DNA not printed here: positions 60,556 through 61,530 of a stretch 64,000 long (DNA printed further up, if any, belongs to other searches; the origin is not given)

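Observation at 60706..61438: Solitary CasE/Cas6e-like RNase gene beside groESL, with a strong hairpin in its own leader and no CRISPR-Cas context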

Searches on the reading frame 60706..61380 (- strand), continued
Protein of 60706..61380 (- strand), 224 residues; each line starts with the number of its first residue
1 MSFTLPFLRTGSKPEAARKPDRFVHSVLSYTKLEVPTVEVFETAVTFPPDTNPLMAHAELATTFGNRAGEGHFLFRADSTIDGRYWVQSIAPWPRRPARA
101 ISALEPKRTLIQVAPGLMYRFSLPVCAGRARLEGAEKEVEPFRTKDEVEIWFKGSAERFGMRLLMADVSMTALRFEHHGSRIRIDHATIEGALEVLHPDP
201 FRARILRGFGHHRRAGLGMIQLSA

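Call 30: fold_search(model_id=the predicted structure, library=pdb)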
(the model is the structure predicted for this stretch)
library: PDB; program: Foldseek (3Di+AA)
matches with E <= 10: 1385; with E <= 0.001: 54
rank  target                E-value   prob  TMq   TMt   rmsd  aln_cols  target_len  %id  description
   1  2y8w_A                8.4e-13  1.00  0.66  0.69   4.6       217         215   22  Structure of CRISPR endoribonuclease Cse3 bound to 20 nt RNA (released 2011-05-18)
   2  2y9h_E                1.4e-12  1.00  0.66  0.70   4.6       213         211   22  Structure A of CRISPR endoribonuclease Cse3 bound to 19 nt RNA (released 2011-05-18)
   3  2y9h_A                1.1e-11  1.00  0.66  0.69   4.3       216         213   22  Structure A of CRISPR endoribonuclease Cse3 bound to 19 nt RNA (released 2011-05-18)
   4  3qrp_A                1.3e-11  1.00  0.65  0.68   4.7       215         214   22  Structure of Thermus Thermophilus Cse3 bound to an RNA representing a product mimic complex (released 2011-05-25)
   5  2y9h_G                2.4e-11  1.00  0.66  0.73   4.2       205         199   22  Structure A of CRISPR endoribonuclease Cse3 bound to 19 nt RNA (released 2011-05-18)
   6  2y9h_C                2.4e-11  1.00  0.65  0.68   4.5       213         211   21  Structure A of CRISPR endoribonuclease Cse3 bound to 19 nt RNA (released 2011-05-18)
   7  3qrq_A                2.5e-11  1.00  0.66  0.72   4.2       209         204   22  Structure of Thermus Thermophilus Cse3 bound to an RNA representing a pre-cleavage complex (released 2011-05-25)
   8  2y8y_A                2.8e-11  1.00  0.66  0.72   4.2       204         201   22  Structure B of CRISPR endoribonuclease Cse3 bound to 19 nt RNA (released 2011-05-18)
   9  2y9h_M                5.0e-11  1.00  0.66  0.75   4.0       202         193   22  Structure A of CRISPR endoribonuclease Cse3 bound to 19 nt RNA (released 2011-05-18)
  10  2y9h_I                7.8e-11  1.00  0.66  0.74   4.0       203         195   23  Structure A of CRISPR endoribonuclease Cse3 bound to 19 nt RNA (released 2011-05-18)
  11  2y9h_K                4.0e-10  1.00  0.66  0.76   3.9       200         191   22  Structure A of CRISPR endoribonuclease Cse3 bound to 19 nt RNA (released 2011-05-18)
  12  4tvx_M                1.3e-09  1.00  0.65  0.73   3.7       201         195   17  Crystal structure of the E. coli CRISPR RNA-guided surveillance complex, Cascade (released 2014-08-13)
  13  4tvx_A                1.3e-09  1.00  0.64  0.74   4.1       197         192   17  Crystal structure of the E. coli CRISPR RNA-guided surveillance complex, Cascade (released 2014-08-13)
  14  5cd4_A                9.2e-09  1.00  0.66  0.73   4.2       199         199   18  The Type IE CRISPR Cascade complex from E. coli, with two assemblies in the asymmetric unit arranged back-to-back (released 2015-08-26)
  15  8yb6_B                9.7e-09  1.00  0.54  0.47   9.2       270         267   16  Type I-EHNH Cascade complex (released 2024-07-31)
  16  2y9h_O                1.0e-08  1.00  0.59  0.73   5.4       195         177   22  Structure A of CRISPR endoribonuclease Cse3 bound to 19 nt RNA (released 2011-05-18)
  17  4dzd                  1.1e-08  1.00  0.65  0.74   4.6       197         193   17  Crystal structure of the CRISPR-associated protein Cas6e from Escherichia coli str. K-12 (released 2013-03-06)
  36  3ufc                  2.3e-05  1.00  0.43  0.40   7.5       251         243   10  Characterization of a Cas6-related gene from Pyrococcus furiosus (released 2012-03-21)
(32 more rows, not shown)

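Call 36: search_solved_structures(query=A1, max_evalue=0.001, show_alignments=4)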
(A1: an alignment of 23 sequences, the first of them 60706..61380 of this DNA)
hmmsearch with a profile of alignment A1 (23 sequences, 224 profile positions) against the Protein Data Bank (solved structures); distinct sequences matched with E-value up to 0.001: 0.

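Call 40: find_encoding_contigs(protein=P0002, flank=10000, max_places=1)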
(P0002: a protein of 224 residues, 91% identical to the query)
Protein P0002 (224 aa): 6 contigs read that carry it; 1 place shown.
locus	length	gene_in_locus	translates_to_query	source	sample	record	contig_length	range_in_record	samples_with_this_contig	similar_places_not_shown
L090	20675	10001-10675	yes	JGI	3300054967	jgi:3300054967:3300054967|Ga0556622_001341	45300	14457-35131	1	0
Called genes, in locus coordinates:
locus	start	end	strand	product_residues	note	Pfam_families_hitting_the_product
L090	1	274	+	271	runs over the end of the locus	PF00149:Metallophos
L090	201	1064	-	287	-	PF01553:Acyltransferase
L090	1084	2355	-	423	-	PF12890:DHOase, PF07969:Amidohydro_3, PF01979:Amidohydro_1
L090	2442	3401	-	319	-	PF02729:OTCace_N, PF00185:OTCace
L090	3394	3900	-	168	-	PF00156:Pribosyltran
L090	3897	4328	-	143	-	PF03652:RuvX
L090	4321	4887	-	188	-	PF02622:DUF179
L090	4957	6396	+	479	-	PF00875:DNA_photolyase, PF03441:FAD_binding_7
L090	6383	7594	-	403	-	PF07690:MFS_1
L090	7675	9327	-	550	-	-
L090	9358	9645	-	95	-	PF00166:Cpn10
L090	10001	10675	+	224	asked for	PF08798:CRISPR_assoc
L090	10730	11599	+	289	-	PF00085:Thioredoxin, PF13098:Thioredoxin_2, PF14559:TPR_19 (faint), PF14561:TPR_20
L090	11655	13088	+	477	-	PF02113:Peptidase_S13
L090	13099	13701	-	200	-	PF00578:AhpC-TSA, PF08534:Redoxin, PF13098:Thioredoxin_2 (faint)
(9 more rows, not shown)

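Call 41: find_encoding_contigs(protein=P0013, flank=3000, max_places=1)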
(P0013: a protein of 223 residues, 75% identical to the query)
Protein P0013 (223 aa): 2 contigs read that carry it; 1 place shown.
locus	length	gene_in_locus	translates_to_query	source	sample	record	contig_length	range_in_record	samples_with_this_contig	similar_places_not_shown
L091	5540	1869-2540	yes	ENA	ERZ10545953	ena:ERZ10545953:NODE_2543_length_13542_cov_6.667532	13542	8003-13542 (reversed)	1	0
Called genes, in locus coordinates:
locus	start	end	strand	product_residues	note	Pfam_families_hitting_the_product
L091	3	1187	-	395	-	?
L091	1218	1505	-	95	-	PF00166:Cpn10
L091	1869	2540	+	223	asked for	PF08798:CRISPR_assoc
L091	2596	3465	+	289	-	PF00085:Thioredoxin, PF13098:Thioredoxin_2 (weak), PF14559:TPR_19 (weak), PF14561:TPR_20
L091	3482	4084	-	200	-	PF00578:AhpC-TSA, PF08534:Redoxin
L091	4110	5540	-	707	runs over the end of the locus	PF11412:DsbD_N, PF02683:DsbD_TM, PF13899:Thioredoxin_7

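Call 42: find_encoding_contigs(protein=P0014, flank=3000, max_places=1)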
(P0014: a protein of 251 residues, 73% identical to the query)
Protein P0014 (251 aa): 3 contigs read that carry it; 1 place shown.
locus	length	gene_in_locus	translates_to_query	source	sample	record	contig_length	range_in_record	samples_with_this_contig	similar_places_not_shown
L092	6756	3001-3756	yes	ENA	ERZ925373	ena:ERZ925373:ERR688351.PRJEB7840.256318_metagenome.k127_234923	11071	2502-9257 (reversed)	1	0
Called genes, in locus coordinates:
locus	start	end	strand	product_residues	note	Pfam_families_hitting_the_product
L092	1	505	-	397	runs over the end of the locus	PF07690:MFS_1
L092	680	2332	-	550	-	-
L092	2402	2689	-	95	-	PF00166:Cpn10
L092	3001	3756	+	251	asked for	PF08798:CRISPR_assoc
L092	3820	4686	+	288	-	PF00085:Thioredoxin, PF13098:Thioredoxin_2, PF14559:TPR_19 (weak), PF14561:TPR_20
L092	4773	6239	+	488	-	PF02113:Peptidase_S13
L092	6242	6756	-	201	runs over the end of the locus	PF00578:AhpC-TSA, PF08534:Redoxin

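Call 43: find_encoding_contigs(protein=P0015, flank=3000, max_places=1)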
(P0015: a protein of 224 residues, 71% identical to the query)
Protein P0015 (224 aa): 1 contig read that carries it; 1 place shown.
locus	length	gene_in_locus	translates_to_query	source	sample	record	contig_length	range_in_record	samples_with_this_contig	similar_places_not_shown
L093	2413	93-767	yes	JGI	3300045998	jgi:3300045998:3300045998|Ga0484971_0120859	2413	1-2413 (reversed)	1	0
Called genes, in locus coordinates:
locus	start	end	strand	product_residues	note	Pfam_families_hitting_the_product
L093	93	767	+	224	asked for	PF08798:CRISPR_assoc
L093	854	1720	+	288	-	PF00085:Thioredoxin, PF13098:Thioredoxin_2, PF13905:Thioredoxin_8 (weak), PF14559:TPR_19 (faint), PF14561:TPR_20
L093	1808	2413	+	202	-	?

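Call 44: find_encoding_contigs(protein=P0008, flank=3000, max_places=1)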
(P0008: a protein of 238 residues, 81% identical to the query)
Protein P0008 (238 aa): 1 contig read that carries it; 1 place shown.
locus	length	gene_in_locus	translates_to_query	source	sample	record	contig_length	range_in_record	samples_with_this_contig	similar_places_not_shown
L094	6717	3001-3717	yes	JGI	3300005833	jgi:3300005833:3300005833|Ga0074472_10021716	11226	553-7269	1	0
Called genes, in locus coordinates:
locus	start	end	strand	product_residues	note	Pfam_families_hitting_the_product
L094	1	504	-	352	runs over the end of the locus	?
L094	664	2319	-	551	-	-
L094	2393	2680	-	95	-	PF00166:Cpn10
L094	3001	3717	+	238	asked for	PF08798:CRISPR_assoc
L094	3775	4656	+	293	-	PF00085:Thioredoxin, PF13098:Thioredoxin_2, PF14559:TPR_19 (faint), PF14561:TPR_20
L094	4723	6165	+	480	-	PF02113:Peptidase_S13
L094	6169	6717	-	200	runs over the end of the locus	PF00578:AhpC-TSA, PF08534:Redoxin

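Call 45: find_encoding_contigs(protein=P0012, flank=3000, max_places=1)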
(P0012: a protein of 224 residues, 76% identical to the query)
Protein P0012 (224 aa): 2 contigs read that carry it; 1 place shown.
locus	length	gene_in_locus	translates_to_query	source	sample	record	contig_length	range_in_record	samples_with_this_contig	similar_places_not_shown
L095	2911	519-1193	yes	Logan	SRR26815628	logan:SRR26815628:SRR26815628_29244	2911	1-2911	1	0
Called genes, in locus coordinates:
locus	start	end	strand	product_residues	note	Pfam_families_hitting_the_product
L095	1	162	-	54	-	?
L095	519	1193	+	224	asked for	PF08798:CRISPR_assoc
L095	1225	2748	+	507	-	PF02113:Peptidase_S13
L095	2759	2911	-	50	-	?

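Call 48: search_protein_representatives(alignment_id=A1)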
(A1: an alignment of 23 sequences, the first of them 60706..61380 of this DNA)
Query: 23 sequences, 224 profile positions. Proteins with E-value up to 0.001 (for the whole library): 300; up to 1e-10: 28; up to 1e-30: 12. The best 150 are listed.
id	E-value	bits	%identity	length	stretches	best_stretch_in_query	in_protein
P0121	9.7e-79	280.0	-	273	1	25-224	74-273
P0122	2.1e-70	252.7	-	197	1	29-223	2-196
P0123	9.4e-69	247.3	-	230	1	16-224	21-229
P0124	2.0e-68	246.3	-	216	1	12-159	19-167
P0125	3.7e-53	196.3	-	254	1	17-186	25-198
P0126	6.0e-49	182.5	-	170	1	22-119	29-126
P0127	9.7e-49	181.9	-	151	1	74-224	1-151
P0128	1.6e-45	171.4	-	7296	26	111-151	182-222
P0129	7.2e-40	152.9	-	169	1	105-223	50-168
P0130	2.9e-39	150.9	-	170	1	27-158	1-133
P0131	3.1e-36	141.0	-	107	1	118-223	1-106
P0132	4.2e-36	140.5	-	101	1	125-223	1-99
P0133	8.4e-28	113.4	-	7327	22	112-149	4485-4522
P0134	2.3e-27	112.0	-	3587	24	78-125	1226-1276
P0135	4.1e-24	101.3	-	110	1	117-221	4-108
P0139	1.4e-18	83.2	-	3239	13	93-152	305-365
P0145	4.5e-15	71.8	-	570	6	109-149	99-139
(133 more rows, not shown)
